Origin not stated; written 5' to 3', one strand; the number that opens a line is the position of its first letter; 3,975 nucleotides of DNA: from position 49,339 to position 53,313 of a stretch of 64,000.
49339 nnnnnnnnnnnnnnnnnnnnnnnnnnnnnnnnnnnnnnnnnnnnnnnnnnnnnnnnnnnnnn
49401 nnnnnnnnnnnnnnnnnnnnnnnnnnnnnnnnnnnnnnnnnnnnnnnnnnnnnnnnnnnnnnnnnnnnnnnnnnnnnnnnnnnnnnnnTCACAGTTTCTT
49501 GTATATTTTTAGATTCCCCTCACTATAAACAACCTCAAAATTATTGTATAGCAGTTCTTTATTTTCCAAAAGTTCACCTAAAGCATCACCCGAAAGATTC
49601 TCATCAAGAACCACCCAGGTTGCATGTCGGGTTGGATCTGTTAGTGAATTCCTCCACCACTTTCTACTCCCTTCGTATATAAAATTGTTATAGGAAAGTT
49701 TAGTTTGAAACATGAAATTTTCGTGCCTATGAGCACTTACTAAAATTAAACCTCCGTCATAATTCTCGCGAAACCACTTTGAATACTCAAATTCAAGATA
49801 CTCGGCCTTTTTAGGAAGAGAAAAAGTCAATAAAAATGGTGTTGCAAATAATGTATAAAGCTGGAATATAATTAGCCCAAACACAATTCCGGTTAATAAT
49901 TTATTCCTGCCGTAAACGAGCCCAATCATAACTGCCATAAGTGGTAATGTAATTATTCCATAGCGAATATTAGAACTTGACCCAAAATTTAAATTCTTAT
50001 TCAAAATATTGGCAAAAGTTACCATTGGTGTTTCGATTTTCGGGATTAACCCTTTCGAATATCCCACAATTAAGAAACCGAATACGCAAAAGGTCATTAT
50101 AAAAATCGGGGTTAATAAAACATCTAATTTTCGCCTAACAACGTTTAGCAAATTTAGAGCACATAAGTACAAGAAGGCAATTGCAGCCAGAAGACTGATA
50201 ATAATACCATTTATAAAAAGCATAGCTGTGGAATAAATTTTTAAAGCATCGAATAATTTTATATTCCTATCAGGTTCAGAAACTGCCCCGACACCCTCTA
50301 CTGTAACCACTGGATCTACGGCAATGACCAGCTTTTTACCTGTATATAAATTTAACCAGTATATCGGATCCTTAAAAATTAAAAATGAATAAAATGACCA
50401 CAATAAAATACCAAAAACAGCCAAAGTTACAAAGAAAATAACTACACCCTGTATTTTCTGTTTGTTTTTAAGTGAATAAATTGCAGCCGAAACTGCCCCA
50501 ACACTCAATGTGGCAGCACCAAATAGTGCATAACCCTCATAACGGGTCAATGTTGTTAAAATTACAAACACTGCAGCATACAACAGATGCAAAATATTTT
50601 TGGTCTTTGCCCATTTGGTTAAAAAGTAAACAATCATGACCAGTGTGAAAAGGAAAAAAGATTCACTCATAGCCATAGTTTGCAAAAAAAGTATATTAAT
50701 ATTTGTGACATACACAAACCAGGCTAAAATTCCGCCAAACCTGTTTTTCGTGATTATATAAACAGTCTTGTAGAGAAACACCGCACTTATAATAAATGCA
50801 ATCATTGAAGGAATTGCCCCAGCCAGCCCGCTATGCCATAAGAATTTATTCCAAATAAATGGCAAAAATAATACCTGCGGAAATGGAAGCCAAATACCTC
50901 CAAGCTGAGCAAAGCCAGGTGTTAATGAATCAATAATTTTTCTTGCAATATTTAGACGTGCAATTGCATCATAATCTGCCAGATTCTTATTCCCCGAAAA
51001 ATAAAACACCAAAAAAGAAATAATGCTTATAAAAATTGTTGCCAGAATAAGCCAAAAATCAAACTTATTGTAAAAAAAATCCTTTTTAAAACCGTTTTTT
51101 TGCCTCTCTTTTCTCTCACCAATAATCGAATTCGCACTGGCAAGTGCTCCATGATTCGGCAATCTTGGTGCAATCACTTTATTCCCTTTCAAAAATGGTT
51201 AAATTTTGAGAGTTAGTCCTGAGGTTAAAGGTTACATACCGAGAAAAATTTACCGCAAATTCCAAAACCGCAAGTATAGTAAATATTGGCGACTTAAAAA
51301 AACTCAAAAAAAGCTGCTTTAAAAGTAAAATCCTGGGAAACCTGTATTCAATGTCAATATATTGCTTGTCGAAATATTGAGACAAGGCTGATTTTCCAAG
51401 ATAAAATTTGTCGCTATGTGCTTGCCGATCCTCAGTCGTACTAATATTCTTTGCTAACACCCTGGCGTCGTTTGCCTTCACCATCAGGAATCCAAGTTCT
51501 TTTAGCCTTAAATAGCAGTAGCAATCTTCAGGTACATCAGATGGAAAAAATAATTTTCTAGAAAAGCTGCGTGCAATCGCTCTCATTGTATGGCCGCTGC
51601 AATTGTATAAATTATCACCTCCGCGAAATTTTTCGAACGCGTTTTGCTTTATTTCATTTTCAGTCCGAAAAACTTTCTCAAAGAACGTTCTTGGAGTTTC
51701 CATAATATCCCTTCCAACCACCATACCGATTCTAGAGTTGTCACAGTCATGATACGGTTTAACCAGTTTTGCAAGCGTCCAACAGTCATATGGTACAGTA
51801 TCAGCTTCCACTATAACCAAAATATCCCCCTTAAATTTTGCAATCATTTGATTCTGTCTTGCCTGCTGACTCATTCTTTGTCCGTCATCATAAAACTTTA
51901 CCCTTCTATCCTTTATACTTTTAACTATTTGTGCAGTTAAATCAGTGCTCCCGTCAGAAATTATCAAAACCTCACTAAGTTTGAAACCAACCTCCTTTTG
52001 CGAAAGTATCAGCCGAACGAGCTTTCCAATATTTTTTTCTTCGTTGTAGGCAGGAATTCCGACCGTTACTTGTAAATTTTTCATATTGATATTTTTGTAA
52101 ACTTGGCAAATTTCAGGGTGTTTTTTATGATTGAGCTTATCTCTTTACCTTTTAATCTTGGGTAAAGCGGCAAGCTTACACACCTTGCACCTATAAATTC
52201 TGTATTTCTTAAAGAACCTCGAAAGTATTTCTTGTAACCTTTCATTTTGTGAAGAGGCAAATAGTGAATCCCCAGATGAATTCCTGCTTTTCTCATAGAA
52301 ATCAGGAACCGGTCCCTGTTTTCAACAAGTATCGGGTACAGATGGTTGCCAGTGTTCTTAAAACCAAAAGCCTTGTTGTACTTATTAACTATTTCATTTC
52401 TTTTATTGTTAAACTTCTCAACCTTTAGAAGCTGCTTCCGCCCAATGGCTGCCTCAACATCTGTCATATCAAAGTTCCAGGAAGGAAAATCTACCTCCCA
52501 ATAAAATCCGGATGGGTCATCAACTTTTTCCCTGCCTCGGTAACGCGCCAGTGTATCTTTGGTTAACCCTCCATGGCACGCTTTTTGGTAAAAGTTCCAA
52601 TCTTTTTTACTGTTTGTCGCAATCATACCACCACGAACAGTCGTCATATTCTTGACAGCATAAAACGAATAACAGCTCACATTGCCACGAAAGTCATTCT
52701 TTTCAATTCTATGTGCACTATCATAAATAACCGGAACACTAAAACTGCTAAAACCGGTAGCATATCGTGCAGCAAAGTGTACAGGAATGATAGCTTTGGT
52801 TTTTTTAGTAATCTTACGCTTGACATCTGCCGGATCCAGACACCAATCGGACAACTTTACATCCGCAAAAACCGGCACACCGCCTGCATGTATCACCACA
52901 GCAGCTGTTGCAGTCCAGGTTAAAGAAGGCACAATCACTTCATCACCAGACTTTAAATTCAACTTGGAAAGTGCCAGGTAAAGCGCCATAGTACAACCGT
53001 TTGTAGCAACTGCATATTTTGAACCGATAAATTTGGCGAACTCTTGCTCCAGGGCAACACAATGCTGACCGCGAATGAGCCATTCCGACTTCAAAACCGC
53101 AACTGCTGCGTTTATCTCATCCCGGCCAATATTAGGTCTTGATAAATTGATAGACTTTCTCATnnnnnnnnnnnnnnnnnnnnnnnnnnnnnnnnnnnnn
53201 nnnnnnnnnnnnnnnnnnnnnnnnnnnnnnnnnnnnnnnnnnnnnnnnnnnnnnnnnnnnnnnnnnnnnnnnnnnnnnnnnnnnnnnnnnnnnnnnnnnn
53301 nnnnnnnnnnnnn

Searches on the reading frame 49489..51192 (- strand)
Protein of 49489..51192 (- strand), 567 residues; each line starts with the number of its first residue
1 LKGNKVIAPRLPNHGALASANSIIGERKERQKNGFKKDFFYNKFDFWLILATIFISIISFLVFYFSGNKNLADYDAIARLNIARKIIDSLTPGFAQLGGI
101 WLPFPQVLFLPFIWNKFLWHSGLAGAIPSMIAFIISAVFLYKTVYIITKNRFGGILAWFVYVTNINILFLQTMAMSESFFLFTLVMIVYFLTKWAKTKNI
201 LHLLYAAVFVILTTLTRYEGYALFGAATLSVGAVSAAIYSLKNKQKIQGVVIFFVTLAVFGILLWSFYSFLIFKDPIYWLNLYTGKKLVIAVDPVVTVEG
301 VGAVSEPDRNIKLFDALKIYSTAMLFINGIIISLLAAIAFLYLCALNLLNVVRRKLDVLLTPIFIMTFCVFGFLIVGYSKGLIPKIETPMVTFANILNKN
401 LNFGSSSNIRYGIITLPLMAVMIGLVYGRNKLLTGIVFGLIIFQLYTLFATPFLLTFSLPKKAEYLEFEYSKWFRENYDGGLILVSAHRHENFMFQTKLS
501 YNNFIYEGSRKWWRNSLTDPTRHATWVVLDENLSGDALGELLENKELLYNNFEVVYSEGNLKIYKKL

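Call 11: search_protein_families(library=pfam, proteins=[window:49489-51192:-], max_evalue=0.001)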
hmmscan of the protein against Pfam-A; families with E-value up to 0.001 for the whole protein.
window:49489-51192:- (567 aa): 0 families
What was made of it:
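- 49489..51192 (-): GT-C-fold glycosyltransferase (567-aa ORF, called as 562 aa), polytopic membrane protein with invariant D70/R74/R79 in the N-terminal region; conserved partner of the synthase. No Pfam hit itself (call 11).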

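Call 18: search_protein_families(library=ncbifam, proteins=[window:49489-51192:-], max_evalue=0.01)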
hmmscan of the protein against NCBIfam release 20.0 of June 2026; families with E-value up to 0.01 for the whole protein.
window:49489-51192:- (567 aa): 0 families

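Call 47: find_homologous_proteins(query=window:49489-51192:-, max_evalue=0.00001)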
Query window:49489-51192:- (567 aa): 286 proteins with E <= 0.00001 among 8000 candidates; the best 120 are listed.
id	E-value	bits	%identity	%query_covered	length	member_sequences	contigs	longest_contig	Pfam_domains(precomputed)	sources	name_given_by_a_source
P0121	0.0e+0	1235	100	99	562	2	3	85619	-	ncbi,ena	-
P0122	2.7e-256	870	67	99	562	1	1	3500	-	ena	-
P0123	8.3e-245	832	66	99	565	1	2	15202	-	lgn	-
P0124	3.5e-233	794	64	98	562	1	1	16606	-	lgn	-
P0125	1.6e-230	785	62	98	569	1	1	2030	-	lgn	-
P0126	2.9e-216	738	59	98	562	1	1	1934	-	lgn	-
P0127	9.2e-213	726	59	97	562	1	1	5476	-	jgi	jgi:hypothetical protein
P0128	3.1e-209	715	60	93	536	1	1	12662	-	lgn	-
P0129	3.5e-205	701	60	93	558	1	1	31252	-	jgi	jgi:hypothetical protein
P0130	1.3e-202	693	59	93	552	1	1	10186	-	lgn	-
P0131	9.9e-201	687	59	93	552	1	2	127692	-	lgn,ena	-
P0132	1.4e-198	680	58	93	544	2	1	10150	-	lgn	-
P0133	5.4e-193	661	55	93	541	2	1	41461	-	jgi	-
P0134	7.9e-160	552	50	91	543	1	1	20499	PF13231.13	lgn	-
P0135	7.8e-156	538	49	91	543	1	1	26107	PF13231.13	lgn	-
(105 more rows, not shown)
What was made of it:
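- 49489..51192 (-): 10 of the 120 listed homologues carry PMT_2 and one PMT (call 47).
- On GT-C glycosyltransferases (for the partner gene 49489-51192): PMT_2 in 10/120 listed homologues (call 47).
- Ten listed homologues of the GT-C family hit PMT_2 and one hits PMT, the protein O-mannosyltransferase families (call 47).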

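Call 62: search_solved_structures(query=A4, max_evalue=1)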
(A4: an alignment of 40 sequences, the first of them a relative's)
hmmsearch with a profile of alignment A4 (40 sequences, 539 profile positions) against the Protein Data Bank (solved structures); distinct sequences matched with E-value up to 1: 1.
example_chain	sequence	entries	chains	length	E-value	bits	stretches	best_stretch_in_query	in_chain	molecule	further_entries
3c02_A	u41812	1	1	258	0.35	12.7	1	310-408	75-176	Aquaglyceroporin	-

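Call 64: predict_structure(alignment_id=A4)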
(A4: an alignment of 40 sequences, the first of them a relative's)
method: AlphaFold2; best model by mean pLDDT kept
length: 562 residues; sequences in the alignment: 40
mean_pLDDT: 88.9   pTM: 0.88
mean pLDDT of the five models: 88.9, 88.6, 88.2, 85.5, 85.1
residues with pLDDT >= 90: 414; 70-90: 87; 50-70: 34; < 50: 27
segments of 3 or more residues with pLDDT < 50: 1-9, 286-302
pLDDT, mean of each block of 10 residues (from residue 1): 42 64 60 64 97 98 93 93 91 83 94 96 98 98 95 98 97 97 98 96 97 93 97 88 97 96 90 78 48 36 74 95 97 97 90 94 94 87 92 89 92 98 95 97 94 92 95 97 91 95 90 95 88 87 95 95 95
secondary structure, 60 per line:
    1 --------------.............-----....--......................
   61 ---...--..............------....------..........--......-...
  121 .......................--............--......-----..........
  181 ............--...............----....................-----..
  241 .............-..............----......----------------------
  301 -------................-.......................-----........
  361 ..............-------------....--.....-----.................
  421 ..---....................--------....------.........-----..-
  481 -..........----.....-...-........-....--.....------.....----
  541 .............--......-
elements in order: H15-27 H33-36 H39-60 H69-82 H89-92 H99-108 H111-116 H118-143 H146-157 H160-165 H171-192 H195-209 H214-233 H239-253 H255-268 H273-278 H308-323 H325-347 H353-374 H388-391 H394-398 H404-422 H426-445 H454-457 H464-472 H482-491 H506-513 H515-518 E521-525 H532-536 H541-546 E547-553 E556-561
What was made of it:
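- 49489..51192 (-): AF2 pLDDT 88.9 (call 64).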

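Call 68: fold_search(model_id=the predicted structure, library=pdb)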
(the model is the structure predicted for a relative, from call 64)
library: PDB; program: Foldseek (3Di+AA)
matches with E <= 10: 252; with E <= 0.001: 19
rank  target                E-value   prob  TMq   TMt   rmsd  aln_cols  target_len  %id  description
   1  7zlh_A                4.0e-06  1.00  0.43  0.38  12.1       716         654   12  Cryo-EM structure of C-mannosyltransferase CeDPY19, in apo state, bound to CMT2-Fab and anti-Fab nanobody (released 2023-01-11)
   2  7zli_A                8.9e-06  1.00  0.44  0.39  10.9       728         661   12  Cryo-EM structure of C-mannosyltransferase CeDPY19, in complex with Dol25-P-Man and bound to CMT2-Fab and anti-Fab nan (released 2023-01-11)
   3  8agb_A                1.2e-05  1.00  0.51  0.46  12.6       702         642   11  Structure of yeast oligosaccharylransferase complex with lipid-linked oligosaccharide bound (released 2022-12-07)
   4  8age_A                1.6e-05  1.00  0.47  0.42  11.5       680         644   12  Structure of yeast oligosaccharylransferase complex with acceptor peptide bound (released 2022-12-07)
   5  7zlg_A                1.9e-05  1.00  0.45  0.40  11.4       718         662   12  Cryo-EM structure of C-mannosyltransferase CeDPY19, in complex with acceptor peptide and bound to CMT2-Fab and anti-Fa (released 2023-01-11)
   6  7oci_F                2.1e-05  1.00  0.50  0.45  12.5       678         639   12  Cryo-EM structure of yeast Ost6p containing oligosaccharyltransferase complex (released 2022-02-16)
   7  8pn9_A                2.6e-05  1.00  0.44  0.39  11.8       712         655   11  Structure of human oligosaccharyltransferase OST-A complex bound to NGI-1 (released 2024-05-08)
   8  6s7t_A                3.2e-05  1.00  0.39  0.32  13.0       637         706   11  Cryo-EM structure of human oligosaccharyltransferase complex OST-B (released 2019-12-18)
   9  9n9j_I                4.1e-05  1.00  0.46  0.38  11.2       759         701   11  Structure of a GRP94 folding intermediate engaged with a CCDC134- and FKBP11-bound secretory translocon (released 2025-11-19)
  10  8agc_A                5.0e-05  1.00  0.50  0.42  11.4       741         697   12  Structure of yeast oligosaccharylransferase complex with lipid-linked oligosaccharide and non-acceptor peptide bound (released 2022-12-07)
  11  6s7o_A                5.0e-05  1.00  0.45  0.40  10.8       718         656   11  Cryo-EM structure of human oligosaccharyltransferase complex OST-A (released 2019-12-18)
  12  6ezn_F                6.0e-05  1.00  0.53  0.47  14.2       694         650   12  Cryo-EM structure of the yeast oligosaccharyltransferase (OST) complex (released 2018-01-17)
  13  8b6l_I                8.4e-05  1.00  0.46  0.39  12.6       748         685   10  Subtomogram average of the human Sec61-TRAP-OSTA-translocon (released 2022-12-07)
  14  9s6t_A                8.7e-05  1.00  0.49  0.56   7.8       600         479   12  Ternary cryo-EM structure of chicken ALG12 with Dol25-PP-GlcNAc2Man7, Dol25-P-Man, and Fab (released 2026-03-18)
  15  6c26_A                1.1e-04  1.00  0.46  0.41  14.7       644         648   13  The Cryo-EM structure of a eukaryotic oligosaccharyl transferase complex (released 2018-01-31)
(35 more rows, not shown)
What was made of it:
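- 49489..51192 (-): Foldseek PDB matches ranked 1-31 are all GT-C: DPY19, STT3, ALG12, ArnT, PglB, Pmt4, Emb, AftA (call 68).
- GT-C fold of the 567-aa protein (calls 64, 68). DPY19, STT3 and Pmt4 are among the structural matches (call 68).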

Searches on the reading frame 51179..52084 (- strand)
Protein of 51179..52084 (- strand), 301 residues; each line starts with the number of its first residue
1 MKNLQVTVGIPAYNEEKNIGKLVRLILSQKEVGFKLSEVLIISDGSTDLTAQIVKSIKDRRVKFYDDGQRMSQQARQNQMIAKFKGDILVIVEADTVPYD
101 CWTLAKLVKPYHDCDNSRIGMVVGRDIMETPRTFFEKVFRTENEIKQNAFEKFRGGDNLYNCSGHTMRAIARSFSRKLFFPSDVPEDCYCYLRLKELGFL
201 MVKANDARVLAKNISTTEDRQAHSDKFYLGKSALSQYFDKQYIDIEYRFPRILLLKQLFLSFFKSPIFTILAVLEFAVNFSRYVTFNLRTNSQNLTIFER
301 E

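Call 11: search_protein_families(library=pfam, proteins=[window:51179-52084:-], max_evalue=0.001)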
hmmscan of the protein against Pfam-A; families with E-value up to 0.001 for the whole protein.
window:51179-52084:- (301 aa): 3 families
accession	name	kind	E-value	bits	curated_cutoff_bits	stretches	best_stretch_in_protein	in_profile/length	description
PF00535.33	Glycos_transf_2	-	6.4e-19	68.9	23.3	1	7-172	1-161/168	Glycosyl transferase family 2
PF13641.12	Glyco_tranf_2_3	-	4.1e-09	37.2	27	1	6-209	3-209/230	Glycosyltransferase like family 2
PF10111.15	Glyco_tranf_2_2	-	1.2e-06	28.7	27.3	1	8-96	2-92/276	Glycosyltransferase like family 2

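Call 18: search_protein_families(library=ncbifam, proteins=[window:51179-52084:-], max_evalue=0.01)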
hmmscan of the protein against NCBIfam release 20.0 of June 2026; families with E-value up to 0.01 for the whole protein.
window:51179-52084:- (301 aa): 18 families
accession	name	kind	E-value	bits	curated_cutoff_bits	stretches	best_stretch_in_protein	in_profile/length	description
TIGR03937.1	PgaC_IcaA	equivalog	7.4e-11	41.6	422.3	1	5-132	46-169/407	poly-beta-1,6-N-acetyl-D-glucosamine synthase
TIGR04283.1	glyco_like_mftF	equivalog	1.2e-08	34.8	182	1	7-103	2-90/221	TIGR04283 family arsenosugar biosynthesis glycosyltransferase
NF038302.1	EPS_HpsE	equivalog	3.3e-08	32.9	300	1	5-105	2-106/307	hormogonium polysaccharide biosynthesis glycosyltransferase HpsE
NF010496.0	PRK13915.1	equivalog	8.6e-08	31.6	262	1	3-111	30-142/307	glucosyl-3-phosphoglycerate synthase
TIGR04182.1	glyco_TIGR04182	equivalog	2.8e-07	30.2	325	1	5-157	1-140/293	S-layer glycoprotein N-glycosyltransferase AglJ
NF047588.1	GlcsyltransPgfSStrep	equivalog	8.6e-07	28.5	500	1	5-138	2-136/308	glycosyltransferase PgfS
NF047683.1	TeichurnBiosyTuaG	equivalog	2.5e-06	27.3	400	1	5-112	7-109/252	teichuronic acid biosynthesis protein TuaG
NF007482.0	PRK10073.1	equivalog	1e-05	24.7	423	1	4-97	6-97/334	glycosyltransferase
NF041875.1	EPS_EpsD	equivalog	1.8e-05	24.3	370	1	7-99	2-93/325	exopolysaccharide biosynthesis glycosyltransferase EpsD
TIGR03965.1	mycofact_glyco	equivalog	9.2e-05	21.5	280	1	5-114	75-182/467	mycofactocin biosynthesis glycosyltransferase MftF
TIGR04242.1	nodulat_NodC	equivalog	0.00019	20.5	550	1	5-125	49-167/395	chitooligosaccharide synthase NodC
NF007986.1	PRK10714.1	equivalog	0.00026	20.1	529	1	5-59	7-61/316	undecaprenyl-phosphate 4-deoxy-4-formamido-L-arabinose transferase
NF038299.1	EPS_HpsN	equivalog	0.0011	18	425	1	5-127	2-120/317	hormogonium polysaccharide biosynthesis glycosyltransferase HpsN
TIGR03469.1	HpnB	hypoth_equivalog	0.0012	18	379.25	1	5-59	45-97/386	hopene-associated glycosyltransferase HpnB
NF045692.1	OglycostaseCruG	equivalog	0.0055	15.7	600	1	5-67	42-103/386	2'-O-glycosyltransferase CruG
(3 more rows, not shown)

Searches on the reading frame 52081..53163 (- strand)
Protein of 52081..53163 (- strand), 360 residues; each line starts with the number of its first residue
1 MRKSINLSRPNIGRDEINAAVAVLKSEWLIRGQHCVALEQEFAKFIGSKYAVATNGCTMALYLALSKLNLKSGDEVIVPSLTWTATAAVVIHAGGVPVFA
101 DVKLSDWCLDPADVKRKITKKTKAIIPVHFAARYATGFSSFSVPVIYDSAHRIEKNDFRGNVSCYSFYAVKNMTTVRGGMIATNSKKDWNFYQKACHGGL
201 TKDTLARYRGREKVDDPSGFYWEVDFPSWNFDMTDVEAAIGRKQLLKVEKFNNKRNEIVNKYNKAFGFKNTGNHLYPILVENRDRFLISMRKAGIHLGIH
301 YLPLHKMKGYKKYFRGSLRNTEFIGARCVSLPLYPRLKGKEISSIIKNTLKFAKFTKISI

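Call 11: search_protein_families(library=pfam, proteins=[window:52081-53163:-], max_evalue=0.001)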
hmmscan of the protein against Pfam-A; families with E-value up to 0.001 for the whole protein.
window:52081-53163:- (360 aa): 2 families
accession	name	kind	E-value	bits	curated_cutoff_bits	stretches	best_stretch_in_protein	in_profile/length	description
PF01041.23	DegT_DnrJ_EryC1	-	2.6e-75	254.3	19.8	1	11-347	2-357/360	DegT/DnrJ/EryC1/StrS aminotransferase family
PF00155.27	Aminotran_1_2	-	2.7e-07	30.5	19.7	1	35-126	44-151/361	Aminotransferase class I and II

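Call 18: search_protein_families(library=ncbifam, proteins=[window:52081-53163:-], max_evalue=0.01)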
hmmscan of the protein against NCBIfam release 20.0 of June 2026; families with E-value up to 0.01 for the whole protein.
window:52081-53163:- (360 aa): 24 families
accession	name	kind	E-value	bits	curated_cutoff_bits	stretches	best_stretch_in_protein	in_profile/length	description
TIGR03588.1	PseC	equivalog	3.5e-62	210.5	423.5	1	6-348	3-375/380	UDP-4-amino-4,6-dideoxy-N-acetyl-beta-L-altrosamine transaminase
NF008658.2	PRK11658.1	equivalog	1.6e-60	204.7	631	1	2-348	2-372/379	UDP-4-amino-4-deoxy-L-arabinose aminotransferase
NF008687.0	PRK11706.1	equivalog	4.3e-42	144.2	375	1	5-353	2-374/375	dTDP-4-amino-4,6-dideoxygalactose transaminase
TIGR04181.1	NHT_00031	hypoth_equivalog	1.3e-38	132.9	420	2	5-123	1-120/359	LegC family aminotransferase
TIGR02379.1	ECA_wecE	subfamily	1.6e-31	109.4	434.85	1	16-352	14-374/376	dTDP-4-amino-4,6-dideoxy-D-glucose transaminase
TIGR04427.1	PLP_DesI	equivalog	7.8e-28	97.7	650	1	17-186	34-215/390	dTDP-4-dehydro-6-deoxyglucose aminotransferase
NF011936.0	PRK15407.1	equivalog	8.1e-25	87.4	423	2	4-129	36-169/440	lipopolysaccharide biosynthesis protein RfbH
NF005816.0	PRK07682.1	equivalog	3.1e-08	32.7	620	1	48-126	90-168/390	aminotransferase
NF041364.1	GntC_guanitoxin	equivalog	5.9e-08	32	415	1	53-126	65-139/356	guanitoxin biosynthesis PLP-dependent (S)-gamma-hydroxy-L-arginine cyclodehydratase GntC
NF006230.0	PRK08363.1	equivalog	8.4e-08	31.4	534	1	51-126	96-171/398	alanine aminotransferase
NF041091.1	asp_aminotase_Arch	equivalog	9.3e-08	31.3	550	1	38-126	77-165/376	aspartate aminotransferase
NF006488.0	PRK08912.1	equivalog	2.2e-07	30.1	498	1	52-126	91-164/387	aminotransferase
NF004975.0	PRK06348.1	equivalog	2.8e-07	29.9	549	1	48-126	89-167/384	pyridoxal phosphate-dependent aminotransferase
NF005817.0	PRK07683.1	equivalog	4.2e-07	29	575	1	50-126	91-166/387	aminotransferase A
NF004769.0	PRK06107.1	equivalog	2.5e-06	26.5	617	1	49-126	94-171/402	aspartate transaminase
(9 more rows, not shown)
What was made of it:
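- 52081..53163 (-): DegT/PseC/ArnB-type sugar aminotransferase (360 aa); variable gene. Pfam DegT_DnrJ_EryC1 3e-75 (call 11); PseC 3.5e-62 and ArnB 1.6e-60, both below cutoffs (call 18)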
